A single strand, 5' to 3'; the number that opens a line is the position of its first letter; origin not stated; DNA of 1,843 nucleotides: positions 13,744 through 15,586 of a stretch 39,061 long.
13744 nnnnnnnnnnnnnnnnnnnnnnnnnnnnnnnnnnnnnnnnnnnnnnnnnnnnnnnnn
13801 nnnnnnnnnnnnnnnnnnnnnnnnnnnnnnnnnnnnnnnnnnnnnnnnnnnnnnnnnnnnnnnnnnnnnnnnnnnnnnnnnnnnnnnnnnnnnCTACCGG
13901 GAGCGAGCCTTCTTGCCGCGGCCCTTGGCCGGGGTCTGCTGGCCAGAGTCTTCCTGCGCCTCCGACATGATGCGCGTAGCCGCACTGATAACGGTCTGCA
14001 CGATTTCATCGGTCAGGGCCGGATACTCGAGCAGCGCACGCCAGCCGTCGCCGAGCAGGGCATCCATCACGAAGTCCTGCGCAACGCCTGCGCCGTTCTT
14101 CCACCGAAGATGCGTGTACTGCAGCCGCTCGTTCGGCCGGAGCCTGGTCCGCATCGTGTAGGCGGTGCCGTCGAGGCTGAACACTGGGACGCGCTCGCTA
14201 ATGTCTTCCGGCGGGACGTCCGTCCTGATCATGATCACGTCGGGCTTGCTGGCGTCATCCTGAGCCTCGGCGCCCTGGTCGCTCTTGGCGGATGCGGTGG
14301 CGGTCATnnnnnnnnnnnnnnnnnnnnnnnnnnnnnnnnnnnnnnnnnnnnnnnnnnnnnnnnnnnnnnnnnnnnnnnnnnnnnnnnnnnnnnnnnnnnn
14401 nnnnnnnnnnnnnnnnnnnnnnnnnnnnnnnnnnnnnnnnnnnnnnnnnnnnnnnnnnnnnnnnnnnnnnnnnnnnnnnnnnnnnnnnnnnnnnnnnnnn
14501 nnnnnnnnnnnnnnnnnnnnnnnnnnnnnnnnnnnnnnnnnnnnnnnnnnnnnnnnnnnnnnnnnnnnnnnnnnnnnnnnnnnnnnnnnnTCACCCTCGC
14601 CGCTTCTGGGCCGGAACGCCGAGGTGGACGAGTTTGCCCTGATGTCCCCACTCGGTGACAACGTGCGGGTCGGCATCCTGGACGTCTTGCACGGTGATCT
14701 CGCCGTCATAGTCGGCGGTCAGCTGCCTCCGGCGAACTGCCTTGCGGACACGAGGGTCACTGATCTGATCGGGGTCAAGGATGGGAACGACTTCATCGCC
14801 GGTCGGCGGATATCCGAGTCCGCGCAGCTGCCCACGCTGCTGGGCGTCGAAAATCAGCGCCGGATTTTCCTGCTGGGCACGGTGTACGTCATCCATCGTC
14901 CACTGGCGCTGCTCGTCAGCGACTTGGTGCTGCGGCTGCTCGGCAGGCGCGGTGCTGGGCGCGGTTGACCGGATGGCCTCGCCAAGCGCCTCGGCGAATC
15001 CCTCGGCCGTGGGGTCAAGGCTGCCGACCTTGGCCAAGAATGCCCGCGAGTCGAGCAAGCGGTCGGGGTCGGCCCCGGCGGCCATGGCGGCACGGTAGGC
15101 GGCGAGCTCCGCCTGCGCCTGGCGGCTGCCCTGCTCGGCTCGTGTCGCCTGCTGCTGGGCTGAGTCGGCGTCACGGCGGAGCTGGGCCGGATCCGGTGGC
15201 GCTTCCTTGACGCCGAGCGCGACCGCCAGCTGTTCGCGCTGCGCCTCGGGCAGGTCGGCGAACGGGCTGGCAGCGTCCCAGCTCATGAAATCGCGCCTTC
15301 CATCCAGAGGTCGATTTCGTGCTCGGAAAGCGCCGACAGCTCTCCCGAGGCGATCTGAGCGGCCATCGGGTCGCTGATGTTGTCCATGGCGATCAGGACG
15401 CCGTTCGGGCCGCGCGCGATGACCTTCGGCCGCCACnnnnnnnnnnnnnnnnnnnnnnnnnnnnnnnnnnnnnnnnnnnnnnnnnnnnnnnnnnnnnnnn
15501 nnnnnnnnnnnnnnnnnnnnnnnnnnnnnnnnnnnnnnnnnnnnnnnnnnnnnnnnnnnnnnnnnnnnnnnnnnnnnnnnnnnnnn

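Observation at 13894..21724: Nine-gene coupled operon: XRE, gp10-like adaptor, 1366-aa tape-measure/SLT protein, HTH and five unknowns, without tube, chaperone or baseplate genes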

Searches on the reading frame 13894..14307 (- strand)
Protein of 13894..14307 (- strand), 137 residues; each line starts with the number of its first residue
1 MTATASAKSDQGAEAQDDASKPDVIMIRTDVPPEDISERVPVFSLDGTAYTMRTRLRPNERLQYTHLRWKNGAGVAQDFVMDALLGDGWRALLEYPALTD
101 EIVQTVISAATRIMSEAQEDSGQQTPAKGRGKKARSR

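Call 6: search_protein_families(library=pfam, proteins=[window:13894-14307:-], max_evalue=0.01)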
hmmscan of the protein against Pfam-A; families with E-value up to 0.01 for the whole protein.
window:13894-14307:- (137 aa): 0 families

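Call 11: search_protein_families(library=phrogs, proteins=[window:13894-14307:-], max_evalue=0.01)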
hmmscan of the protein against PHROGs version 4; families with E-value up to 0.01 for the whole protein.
window:13894-14307:- (137 aa): 0 families

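Call 60: search_protein_representatives(protein=window:13894-14307:-)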
Query: 137 residues. Proteins with E-value up to 0.001 (for the whole library): 108; up to 1e-10: 6; up to 1e-30: 1. The best 108 are listed.
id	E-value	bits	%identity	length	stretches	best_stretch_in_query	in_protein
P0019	1.2e-83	293.5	100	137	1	1-137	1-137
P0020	6.3e-15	71.5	39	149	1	16-127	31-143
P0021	1.1e-14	70.7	34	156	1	14-133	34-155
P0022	3.2e-14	69.2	38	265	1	15-126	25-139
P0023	3.8e-12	62.5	35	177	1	12-132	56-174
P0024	3.9e-11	59.3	32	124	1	1-120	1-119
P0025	3.2e-10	56.3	35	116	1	17-120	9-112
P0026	4.8e-10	55.7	34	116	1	11-115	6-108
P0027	7.6e-10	55.1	33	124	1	15-119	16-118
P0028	1.4e-09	54.2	38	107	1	37-123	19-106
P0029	3.5e-09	52.9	41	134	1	21-117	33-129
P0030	4.4e-09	52.6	36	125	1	1-119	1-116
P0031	4.5e-09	52.6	32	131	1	20-132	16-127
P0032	4.6e-09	52.6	35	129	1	21-136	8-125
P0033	8.1e-09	51.8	30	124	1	20-110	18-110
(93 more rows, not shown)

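Call 62: search_protein_families(library=pfam, alignment_id=A3, max_evalue=0.01)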
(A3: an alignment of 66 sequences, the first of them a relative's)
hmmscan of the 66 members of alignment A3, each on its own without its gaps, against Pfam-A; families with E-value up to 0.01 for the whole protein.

A. member 1, P0019 (137 aa): 0 families

B. families by the number of members that match (of 66 scanned): 1 family
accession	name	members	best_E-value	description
PF23966.1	DUF7294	1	0.0023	Domain of unknown function (DUF7294)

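Call 64: search_protein_families(library=phrogs, alignment_id=A3, max_evalue=0.001)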
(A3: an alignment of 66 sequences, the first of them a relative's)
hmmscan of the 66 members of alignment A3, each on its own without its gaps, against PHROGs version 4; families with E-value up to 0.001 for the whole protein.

A. member 1, P0019 (137 aa): 0 families

B. families by the number of members that match (of 66 scanned): 3 families
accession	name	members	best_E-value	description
phrog_10551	-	6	4.5e-06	tail assembly chaperone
phrog_22068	-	2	8.3e-05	-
phrog_8300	-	1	3.2e-05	-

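Call 66: predict_structure(alignment_id=A3)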
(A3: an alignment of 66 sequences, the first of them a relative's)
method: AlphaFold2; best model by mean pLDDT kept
length: 137 residues; sequences in the alignment: 66
mean_pLDDT: 85.2   pTM: 0.65
mean pLDDT of the five models: 85.2, 84.4, 83.3, 83.0, 82.9
residues with pLDDT >= 90: 83; 70-90: 23; 50-70: 31; < 50: 0
segments of 3 or more residues with pLDDT < 50: none
pLDDT, mean of each block of 10 residues (from residue 1): 66 68 90 87 96 93 95 95 96 96 93 83 59 71
secondary structure, 60 per line:
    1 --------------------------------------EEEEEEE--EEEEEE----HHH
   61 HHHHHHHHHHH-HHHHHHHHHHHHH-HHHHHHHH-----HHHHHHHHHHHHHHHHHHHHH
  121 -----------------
elements in order: E39-45 E48-53 H58-71 H73-85 H87-94 H100-120

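Call 69: fold_search(model_id=the predicted structure, library=pdb)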
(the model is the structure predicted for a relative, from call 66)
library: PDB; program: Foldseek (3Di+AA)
matches with E <= 10: 28; with E <= 0.001: 0
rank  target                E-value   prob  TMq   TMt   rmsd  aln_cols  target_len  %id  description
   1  2ob9_B                1.7e-01  0.69  0.31  0.38   8.1        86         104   15  Structure of bacteriophage HK97 tail assembly chaperone (released 2007-12-18)
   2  5ir0_A                2.6e+00  0.08  0.23  0.28   8.4        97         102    9  Crystal structure of protein of unknown function ORF19 from Vibrio cholerae O1 PICI-like element, C57S I109M mutant (released 2016-03-30)
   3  5ir0_B                3.4e+00  0.11  0.30  0.37   5.3        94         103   10  Crystal structure of protein of unknown function ORF19 from Vibrio cholerae O1 PICI-like element, C57S I109M mutant (released 2016-03-30)
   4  3fgx_A                3.8e+00  0.16  0.35  0.47   4.8        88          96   12  Structure of uncharacterised protein rbstp2171 from bacillus stearothermophilus (released 2008-12-23)
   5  3r0v                  4.1e+00  0.12  0.26  0.16   4.7        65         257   12  The crystal structure of an alpha/beta hydrolase from Sphaerobacter thermophilus DSM 20745. (released 2011-04-06)
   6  9iwa_B                4.1e+00  0.03  0.15  0.04  15.9       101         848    8  Structure of apo AsfvPrimPol with dodecamer (released 2025-12-24)
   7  6ecf_A                4.3e+00  0.08  0.24  0.15   6.0        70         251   11  Vlm2 thioesterase domain with genetically encoded 2,3-diaminopropionic acid bound with a dodecadepsipeptide, space gro (released 2018-12-12)
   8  9bkj_R                4.6e+00  0.04  0.18  0.10  17.8        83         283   19  Cholecystokinin 1 receptor (CCK1R) Y140A mutant, Gq chimera (mGsqi) complex (released 2024-05-22)
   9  7mbx_R                4.6e+00  0.02  0.16  0.09  20.1        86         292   19  Human Cholecystokinin 1 receptor (CCK1R) Gs complex (released 2021-05-26)
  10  7mby_R                4.9e+00  0.02  0.16  0.09  16.9        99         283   17  Human Cholecystokinin 1 receptor (CCK1R) Gq chimera (mGsqi) complex (released 2021-05-26)
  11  8iqh_G                5.5e+00  0.03  0.19  0.05  15.3       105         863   13  Structure of Full-Length AsfvPrimPol in Apo-Form (released 2023-07-26)
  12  8iqh_B                5.5e+00  0.03  0.17  0.04  15.0       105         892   13  Structure of Full-Length AsfvPrimPol in Apo-Form (released 2023-07-26)
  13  4v6x_Ci               6.7e+00  0.09  0.22  0.27   5.5        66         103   12  Structure of the human 80S ribosome (released 2014-07-09)
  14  6zfg_B                6.7e+00  0.06  0.18  0.11  14.4        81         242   12  14-3-3 zeta chimera with 18E6 and fusicoccin (released 2021-02-17)
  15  8iqh_K                6.7e+00  0.03  0.19  0.05  15.4       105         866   13  Structure of Full-Length AsfvPrimPol in Apo-Form (released 2023-07-26)
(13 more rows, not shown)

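Call 70: fold_search(model_id=the predicted structure, library=viral)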
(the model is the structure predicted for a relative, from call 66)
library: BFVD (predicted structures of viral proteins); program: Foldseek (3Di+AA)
matches with E <= 10: 143; with E <= 0.001: 2
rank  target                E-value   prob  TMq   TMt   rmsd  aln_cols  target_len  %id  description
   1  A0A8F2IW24            8.5e-06  1.00  0.54  0.60  12.5       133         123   22  Tail assembly chaperone [Streptomyces phage KimJongPhill]
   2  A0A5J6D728            1.6e-05  1.00  0.57  0.33   4.2       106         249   27  Tail assembly chaperone [Streptomyces phage Zuko]
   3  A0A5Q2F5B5            3.8e-03  1.00  0.43  0.41   6.6       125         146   14  Tail assembly chaperone [Gordonia phage Sixama]
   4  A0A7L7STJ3            2.2e-02  0.94  0.37  0.29  19.0       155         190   19  Tail assembly chaperone [Gordonia phage Clown]
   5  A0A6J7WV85            2.3e-02  1.00  0.49  0.50   9.3       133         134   14  Uncharacterized protein [uncultured Caudovirales phage]
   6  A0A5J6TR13            3.0e-02  0.96  0.39  0.20  18.2       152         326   16  (no name in the UniProt tables at hand)
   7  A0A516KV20            3.1e-02  0.99  0.43  0.52   4.5       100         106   13  Tail assembly chaperone [Microbacterium phage FuzzBuster]
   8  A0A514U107            4.3e-02  0.99  0.42  0.29   4.4        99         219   12  Tail assembly chaperone [Gordonia phage Phendrix]
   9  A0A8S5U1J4            5.2e-02  0.92  0.35  0.46   6.8       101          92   16  Uncharacterized protein [Myoviridae sp. ctu3o5]
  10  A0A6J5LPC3            6.6e-02  0.96  0.37  0.42   4.9        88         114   14  Tail assembly chaperone [uncultured Caudovirales phage]
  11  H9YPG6                1.0e-01  0.69  0.33  0.30   6.8       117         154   14  (no name in the UniProt tables at hand)
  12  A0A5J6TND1            1.1e-01  0.87  0.42  0.48   6.2       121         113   12  (no name in the UniProt tables at hand)
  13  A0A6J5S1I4            1.4e-01  0.77  0.41  0.43  11.7       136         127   12  Tail assembly chaperone [uncultured Caudovirales phage]
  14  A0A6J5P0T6            1.4e-01  0.69  0.36  0.30  20.9       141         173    8  Uncharacterized protein [uncultured Caudovirales phage]
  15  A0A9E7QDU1            1.6e-01  0.84  0.42  0.38  15.4       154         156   14  (no name in the UniProt tables at hand)
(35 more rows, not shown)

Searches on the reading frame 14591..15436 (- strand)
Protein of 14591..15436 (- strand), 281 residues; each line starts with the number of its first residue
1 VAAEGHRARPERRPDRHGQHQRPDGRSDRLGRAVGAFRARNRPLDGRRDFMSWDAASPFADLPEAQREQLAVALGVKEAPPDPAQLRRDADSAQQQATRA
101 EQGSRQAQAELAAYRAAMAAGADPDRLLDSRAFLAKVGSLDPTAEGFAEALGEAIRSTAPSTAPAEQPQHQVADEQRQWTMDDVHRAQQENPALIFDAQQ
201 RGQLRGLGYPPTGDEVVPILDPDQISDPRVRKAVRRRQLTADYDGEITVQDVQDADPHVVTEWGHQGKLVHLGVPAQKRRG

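Call 6: search_protein_families(library=pfam, proteins=[window:14591-15436:-], max_evalue=0.01)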
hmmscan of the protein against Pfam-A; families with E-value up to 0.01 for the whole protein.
window:14591-15436:- (281 aa): 0 families

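Call 11: search_protein_families(library=phrogs, proteins=[window:14591-15436:-], max_evalue=0.01)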
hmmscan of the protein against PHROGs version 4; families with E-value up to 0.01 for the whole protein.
window:14591-15436:- (281 aa): 3 families
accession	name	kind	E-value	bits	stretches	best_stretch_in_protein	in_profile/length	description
phrog_8952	-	unknown function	8.7e-20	72.6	1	67-175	119-233/261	-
phrog_15186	-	unknown function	8e-18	66.8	1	24-204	88-264/270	-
phrog_22063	-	unknown function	0.00035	21.3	1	81-170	129-217/263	-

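Call 22: search_dna_similar(query=window:14591-15286:-, collection=phages, mode=protein, max_rows=20, max_evalue=0.001)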
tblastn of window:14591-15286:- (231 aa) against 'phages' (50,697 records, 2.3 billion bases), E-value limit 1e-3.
Records with a match: 4; places in all: 4; records where one place covers at least 80% of the query: 0.
Best place of each record, by identity: <60% 4.
By first word of the organism name: Streptomyces 4.
By host as written in the record: Streptomyces griseus ATCC 10137 2; Streptomyces platensis MJ1A1 2.
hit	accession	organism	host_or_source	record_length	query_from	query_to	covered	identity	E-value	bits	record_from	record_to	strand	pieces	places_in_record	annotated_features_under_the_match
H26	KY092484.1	Streptomyces phage Raleigh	Streptomyces griseus ATCC 10137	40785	18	105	38%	43.5%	2e-4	48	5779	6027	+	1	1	hypothetical protein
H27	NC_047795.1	Streptomyces phage Raleigh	Streptomyces griseus ATCC 10137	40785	18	105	38%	43.5%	2e-4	48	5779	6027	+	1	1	hypothetical protein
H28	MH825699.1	Streptomyces phage Darolandstone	Streptomyces platensis MJ1A1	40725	18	105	38%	42.4%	4e-5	50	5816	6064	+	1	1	6: hypothetical protein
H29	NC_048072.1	Streptomyces phage Darolandstone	Streptomyces platensis MJ1A1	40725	18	105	38%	42.4%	4e-5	50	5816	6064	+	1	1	6: scaffolding protein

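Call 23: get_annotated_region(hit=H29, flank=9000)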
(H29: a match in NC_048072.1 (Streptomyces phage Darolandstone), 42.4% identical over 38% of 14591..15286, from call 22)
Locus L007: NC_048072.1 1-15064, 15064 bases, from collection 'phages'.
description: Streptomyces phage Darolandstone, complete genome.
organism: Streptomyces phage Darolandstone (NCBI taxid 2315716)
taxonomy: Viruses; Duplodnaviria; Heunggongvirae; Uroviricota; Caudoviricetes; Raleighvirus; Raleighvirus darolandstone
host: Streptomyces platensis MJ1A1; source: soil; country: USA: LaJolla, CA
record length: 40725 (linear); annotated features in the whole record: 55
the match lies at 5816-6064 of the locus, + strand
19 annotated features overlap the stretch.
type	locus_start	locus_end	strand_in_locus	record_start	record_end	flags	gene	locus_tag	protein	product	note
CDS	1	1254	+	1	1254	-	1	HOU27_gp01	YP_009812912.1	terminase large subunit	-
CDS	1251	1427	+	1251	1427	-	2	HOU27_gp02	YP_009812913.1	hypothetical protein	-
CDS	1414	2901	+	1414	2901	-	3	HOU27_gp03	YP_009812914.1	portal protein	-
CDS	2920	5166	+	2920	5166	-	4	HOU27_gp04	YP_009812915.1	head morphogenesis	-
CDS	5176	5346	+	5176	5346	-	5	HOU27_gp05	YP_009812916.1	hypothetical protein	-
CDS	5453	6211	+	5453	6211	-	6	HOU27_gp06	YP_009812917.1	scaffolding protein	-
CDS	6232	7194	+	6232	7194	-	7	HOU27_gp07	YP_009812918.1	major head protein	-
CDS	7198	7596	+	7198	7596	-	8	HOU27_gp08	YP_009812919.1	hypothetical protein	-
CDS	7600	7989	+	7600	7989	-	9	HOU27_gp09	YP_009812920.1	head-to-tail connector complex protein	-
CDS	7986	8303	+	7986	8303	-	10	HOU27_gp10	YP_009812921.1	head-tail connector protein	-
CDS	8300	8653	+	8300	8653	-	11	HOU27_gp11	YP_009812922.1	minor capsid protein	-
CDS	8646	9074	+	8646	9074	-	12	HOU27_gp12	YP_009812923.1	head-tail connector protein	-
CDS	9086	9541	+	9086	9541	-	13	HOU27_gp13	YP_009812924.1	major tail protein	-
CDS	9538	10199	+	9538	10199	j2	15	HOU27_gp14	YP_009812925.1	tail assembly chaperone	-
CDS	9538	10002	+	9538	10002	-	14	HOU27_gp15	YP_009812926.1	tail assembly chaperone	-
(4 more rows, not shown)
